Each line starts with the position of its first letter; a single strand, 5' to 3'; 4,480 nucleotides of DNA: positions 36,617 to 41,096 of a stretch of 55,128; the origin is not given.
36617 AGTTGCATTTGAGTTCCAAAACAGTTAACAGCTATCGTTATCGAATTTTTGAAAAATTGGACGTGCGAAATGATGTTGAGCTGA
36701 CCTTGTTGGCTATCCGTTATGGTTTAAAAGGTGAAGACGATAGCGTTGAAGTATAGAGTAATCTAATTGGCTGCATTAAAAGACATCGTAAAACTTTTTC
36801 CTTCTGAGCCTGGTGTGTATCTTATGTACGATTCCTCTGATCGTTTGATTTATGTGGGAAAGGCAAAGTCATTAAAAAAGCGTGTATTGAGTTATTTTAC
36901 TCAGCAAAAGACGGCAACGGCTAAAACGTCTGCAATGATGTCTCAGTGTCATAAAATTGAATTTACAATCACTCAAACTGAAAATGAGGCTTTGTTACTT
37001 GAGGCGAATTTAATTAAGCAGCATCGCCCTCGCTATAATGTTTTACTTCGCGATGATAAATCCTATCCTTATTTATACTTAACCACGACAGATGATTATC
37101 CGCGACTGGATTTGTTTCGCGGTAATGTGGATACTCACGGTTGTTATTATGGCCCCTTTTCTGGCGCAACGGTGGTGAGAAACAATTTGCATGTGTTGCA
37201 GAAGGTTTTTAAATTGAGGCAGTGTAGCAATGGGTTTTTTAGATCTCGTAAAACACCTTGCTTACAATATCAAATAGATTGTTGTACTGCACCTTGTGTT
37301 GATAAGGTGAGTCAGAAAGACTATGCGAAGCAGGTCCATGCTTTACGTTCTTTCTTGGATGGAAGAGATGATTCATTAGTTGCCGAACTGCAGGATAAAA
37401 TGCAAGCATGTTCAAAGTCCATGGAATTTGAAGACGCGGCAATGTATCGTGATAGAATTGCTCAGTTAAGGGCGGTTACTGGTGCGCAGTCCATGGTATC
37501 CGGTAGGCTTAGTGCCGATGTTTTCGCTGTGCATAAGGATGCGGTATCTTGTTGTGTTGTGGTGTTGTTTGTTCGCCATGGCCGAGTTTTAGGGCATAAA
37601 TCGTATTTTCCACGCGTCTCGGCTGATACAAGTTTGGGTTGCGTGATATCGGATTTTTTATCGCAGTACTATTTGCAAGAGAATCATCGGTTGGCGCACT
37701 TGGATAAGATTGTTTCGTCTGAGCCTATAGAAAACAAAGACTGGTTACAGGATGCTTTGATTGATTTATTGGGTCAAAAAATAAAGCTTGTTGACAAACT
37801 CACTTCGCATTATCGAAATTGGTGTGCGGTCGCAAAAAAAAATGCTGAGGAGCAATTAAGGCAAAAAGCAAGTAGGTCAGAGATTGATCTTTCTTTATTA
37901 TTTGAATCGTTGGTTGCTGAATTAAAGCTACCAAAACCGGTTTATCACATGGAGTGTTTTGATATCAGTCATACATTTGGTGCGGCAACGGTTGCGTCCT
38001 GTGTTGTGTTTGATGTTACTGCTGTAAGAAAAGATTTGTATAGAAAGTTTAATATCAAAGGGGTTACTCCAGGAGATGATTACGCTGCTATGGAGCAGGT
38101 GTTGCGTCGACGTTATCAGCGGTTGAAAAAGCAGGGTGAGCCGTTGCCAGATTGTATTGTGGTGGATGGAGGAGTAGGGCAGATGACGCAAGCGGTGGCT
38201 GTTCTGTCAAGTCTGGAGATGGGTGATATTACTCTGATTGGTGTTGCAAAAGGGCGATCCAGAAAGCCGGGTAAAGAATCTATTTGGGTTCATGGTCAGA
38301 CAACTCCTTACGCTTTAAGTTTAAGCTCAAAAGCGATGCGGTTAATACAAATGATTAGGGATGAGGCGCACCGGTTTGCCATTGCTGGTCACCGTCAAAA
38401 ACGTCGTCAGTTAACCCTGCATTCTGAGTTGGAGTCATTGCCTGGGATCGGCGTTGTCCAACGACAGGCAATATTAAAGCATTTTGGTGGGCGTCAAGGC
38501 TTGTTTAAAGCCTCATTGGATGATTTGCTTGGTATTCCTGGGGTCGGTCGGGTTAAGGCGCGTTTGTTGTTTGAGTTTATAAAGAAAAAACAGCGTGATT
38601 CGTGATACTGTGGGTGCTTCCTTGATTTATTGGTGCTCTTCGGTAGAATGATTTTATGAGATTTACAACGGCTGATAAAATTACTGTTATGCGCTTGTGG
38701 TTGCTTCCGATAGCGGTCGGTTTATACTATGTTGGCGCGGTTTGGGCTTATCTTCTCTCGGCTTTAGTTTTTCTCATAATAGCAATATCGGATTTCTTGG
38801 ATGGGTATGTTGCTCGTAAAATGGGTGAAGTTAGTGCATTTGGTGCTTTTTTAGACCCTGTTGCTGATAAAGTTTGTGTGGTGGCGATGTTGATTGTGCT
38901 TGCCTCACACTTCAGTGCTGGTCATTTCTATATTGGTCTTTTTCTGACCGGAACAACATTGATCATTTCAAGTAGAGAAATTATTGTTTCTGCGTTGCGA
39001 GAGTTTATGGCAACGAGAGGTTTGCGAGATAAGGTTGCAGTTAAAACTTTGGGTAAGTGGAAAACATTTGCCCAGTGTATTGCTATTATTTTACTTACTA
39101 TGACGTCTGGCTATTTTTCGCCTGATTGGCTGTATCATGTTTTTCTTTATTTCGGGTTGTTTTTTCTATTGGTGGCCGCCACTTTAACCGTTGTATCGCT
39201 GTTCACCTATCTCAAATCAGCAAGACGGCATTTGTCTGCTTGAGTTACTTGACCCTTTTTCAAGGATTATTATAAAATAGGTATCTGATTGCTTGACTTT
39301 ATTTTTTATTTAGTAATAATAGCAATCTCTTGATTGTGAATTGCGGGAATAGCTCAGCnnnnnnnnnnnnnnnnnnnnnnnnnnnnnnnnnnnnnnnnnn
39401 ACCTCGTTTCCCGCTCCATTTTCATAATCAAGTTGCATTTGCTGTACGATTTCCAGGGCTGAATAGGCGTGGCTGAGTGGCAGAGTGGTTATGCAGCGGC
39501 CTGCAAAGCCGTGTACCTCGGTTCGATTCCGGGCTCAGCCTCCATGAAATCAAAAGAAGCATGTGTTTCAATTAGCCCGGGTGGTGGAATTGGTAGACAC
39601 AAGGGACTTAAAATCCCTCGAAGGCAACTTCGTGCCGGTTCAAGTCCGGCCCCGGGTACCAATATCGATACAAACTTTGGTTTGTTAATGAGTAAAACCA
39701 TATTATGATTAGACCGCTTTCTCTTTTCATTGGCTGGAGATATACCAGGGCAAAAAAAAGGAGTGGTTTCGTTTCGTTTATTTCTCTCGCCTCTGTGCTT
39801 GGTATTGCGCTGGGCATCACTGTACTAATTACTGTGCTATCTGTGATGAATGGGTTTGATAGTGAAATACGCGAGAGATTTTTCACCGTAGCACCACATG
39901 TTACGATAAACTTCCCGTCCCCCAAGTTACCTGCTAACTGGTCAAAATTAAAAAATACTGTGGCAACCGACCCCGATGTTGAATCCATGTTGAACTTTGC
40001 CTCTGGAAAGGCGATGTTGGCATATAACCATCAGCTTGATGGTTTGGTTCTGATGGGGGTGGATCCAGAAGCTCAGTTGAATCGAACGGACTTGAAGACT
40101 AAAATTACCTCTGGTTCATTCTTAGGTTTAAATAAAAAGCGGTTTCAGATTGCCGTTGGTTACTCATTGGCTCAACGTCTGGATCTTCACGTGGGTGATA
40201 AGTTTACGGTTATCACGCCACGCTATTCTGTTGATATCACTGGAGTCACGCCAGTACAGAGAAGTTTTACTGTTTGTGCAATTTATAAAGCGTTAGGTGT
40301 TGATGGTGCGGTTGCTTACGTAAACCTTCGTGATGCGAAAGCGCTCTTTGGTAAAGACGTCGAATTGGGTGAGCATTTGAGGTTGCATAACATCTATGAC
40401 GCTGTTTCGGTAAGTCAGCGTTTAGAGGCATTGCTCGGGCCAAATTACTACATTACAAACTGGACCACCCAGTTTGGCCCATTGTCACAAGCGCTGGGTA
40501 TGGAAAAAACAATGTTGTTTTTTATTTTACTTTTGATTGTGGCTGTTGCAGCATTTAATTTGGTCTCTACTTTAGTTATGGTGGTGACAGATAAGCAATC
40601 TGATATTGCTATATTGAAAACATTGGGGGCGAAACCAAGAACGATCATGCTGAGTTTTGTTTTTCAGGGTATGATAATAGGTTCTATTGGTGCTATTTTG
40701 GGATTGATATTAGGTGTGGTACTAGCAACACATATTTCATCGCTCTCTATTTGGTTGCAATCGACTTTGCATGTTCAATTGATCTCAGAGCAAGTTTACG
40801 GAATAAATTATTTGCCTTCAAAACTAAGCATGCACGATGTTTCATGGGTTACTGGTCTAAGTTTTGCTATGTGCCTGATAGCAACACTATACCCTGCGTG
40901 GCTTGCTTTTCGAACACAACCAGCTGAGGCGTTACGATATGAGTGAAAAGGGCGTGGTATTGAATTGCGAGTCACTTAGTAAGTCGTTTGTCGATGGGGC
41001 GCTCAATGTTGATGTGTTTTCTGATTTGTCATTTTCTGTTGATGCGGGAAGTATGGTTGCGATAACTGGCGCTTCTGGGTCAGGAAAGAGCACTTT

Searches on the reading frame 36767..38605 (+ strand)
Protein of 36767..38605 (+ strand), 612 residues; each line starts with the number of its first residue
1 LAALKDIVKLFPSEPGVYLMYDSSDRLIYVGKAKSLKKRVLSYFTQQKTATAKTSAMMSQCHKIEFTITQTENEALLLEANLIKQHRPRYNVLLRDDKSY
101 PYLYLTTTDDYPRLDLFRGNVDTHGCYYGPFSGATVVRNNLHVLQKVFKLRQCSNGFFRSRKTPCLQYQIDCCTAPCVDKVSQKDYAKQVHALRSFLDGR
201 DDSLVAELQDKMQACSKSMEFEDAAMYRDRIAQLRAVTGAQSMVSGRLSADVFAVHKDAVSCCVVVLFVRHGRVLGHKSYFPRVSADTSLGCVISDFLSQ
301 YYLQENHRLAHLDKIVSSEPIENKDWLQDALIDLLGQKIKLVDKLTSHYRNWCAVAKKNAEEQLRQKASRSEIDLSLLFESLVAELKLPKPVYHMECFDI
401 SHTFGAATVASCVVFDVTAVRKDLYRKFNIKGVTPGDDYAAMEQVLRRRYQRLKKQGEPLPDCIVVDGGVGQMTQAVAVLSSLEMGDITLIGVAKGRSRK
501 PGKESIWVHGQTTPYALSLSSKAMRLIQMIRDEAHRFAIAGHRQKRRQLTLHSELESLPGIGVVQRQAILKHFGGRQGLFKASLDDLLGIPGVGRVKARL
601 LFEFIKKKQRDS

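Call 44: search_protein_families(library=ncbifam, proteins=[window:36767-38605:+], max_evalue=1e-15)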
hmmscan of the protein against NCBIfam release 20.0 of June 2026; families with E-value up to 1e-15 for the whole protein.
window:36767-38605:+ (612 aa): 14 families
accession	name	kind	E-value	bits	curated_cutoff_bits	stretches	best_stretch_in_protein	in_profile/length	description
TIGR00194.1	uvrC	equivalog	4.7e-176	586.9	285.45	1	6-585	3-573/574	excinuclease ABC subunit UvrC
NF001824.0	PRK00558.1-5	equivalog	6.8e-139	464.2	451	1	11-609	14-648/652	excinuclease ABC subunit UvrC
NF011263.0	PRK14669.1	equivalog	1.4e-127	426.9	1108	1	4-599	3-596/624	excinuclease ABC subunit C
NF011260.0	PRK14666.1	equivalog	1.9e-120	403.7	649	2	11-303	9-302/698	excinuclease ABC subunit C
NF011261.0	PRK14667.1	equivalog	2.7e-107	359.7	818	1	4-590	6-553/567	excinuclease ABC subunit C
NF011262.0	PRK14668.1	equivalog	3e-99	332.9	544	1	3-599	5-571/577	excinuclease ABC subunit C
NF011266.0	PRK14672.1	equivalog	2.6e-89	300.4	1504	2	12-305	19-306/691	excinuclease ABC subunit C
NF011264.0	PRK14670.1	equivalog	6.4e-85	285.6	1021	1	4-583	8-567/602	excinuclease ABC subunit C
NF005906.0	PRK07883.1-4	equivalog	8.1e-73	245.6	495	1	6-289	207-492/563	DEDD exonuclease domain-containing protein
NF005907.0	PRK07883.1-5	equivalog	5.9e-48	163.6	454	1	10-278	226-495/584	DEDD exonuclease domain-containing protein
NF005905.0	PRK07883.1-3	equivalog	3.6e-38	131.5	508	1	6-274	218-483/581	DEDD exonuclease domain-containing protein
NF005904.0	PRK07883.1-2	equivalog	3.2e-36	124.8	969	1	9-277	227-495/584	DEDD exonuclease domain-containing protein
NF005903.0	PRK07883.1-1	equivalog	8.5e-26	90.6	1038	1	9-274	243-504/642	DEDD exonuclease domain-containing protein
NF007833.0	PRK10545.1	equivalog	2.2e-19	69.7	367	1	4-191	24-207/289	excinuclease Cho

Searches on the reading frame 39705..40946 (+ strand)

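Call 44: search_protein_families(library=ncbifam, proteins=[window:39705-40946:+], max_evalue=1e-15)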
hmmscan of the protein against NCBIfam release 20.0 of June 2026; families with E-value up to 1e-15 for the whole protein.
window:39705-40946:+ (413 aa): 4 families
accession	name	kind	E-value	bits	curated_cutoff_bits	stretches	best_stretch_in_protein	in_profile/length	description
TIGR02212.1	lolCE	equivalog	1.1e-126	423.1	362.45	1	4-413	1-411/411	lipoprotein-releasing ABC transporter permease subunit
NF008357.0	PRK11146.1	exception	1.9e-87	293.8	439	1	2-410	2-411/414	lipoprotein-releasing ABC transporter permease subunit LolE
TIGR02213.1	lolE_release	exception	1.5e-79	267.8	540.35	1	5-410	2-408/411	lipoprotein-releasing ABC transporter permease subunit LolE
NF008076.0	PRK10814.1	exception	8.3e-69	232.5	473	1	1-413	1-399/399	lipoprotein-releasing ABC transporter permease subunit LolC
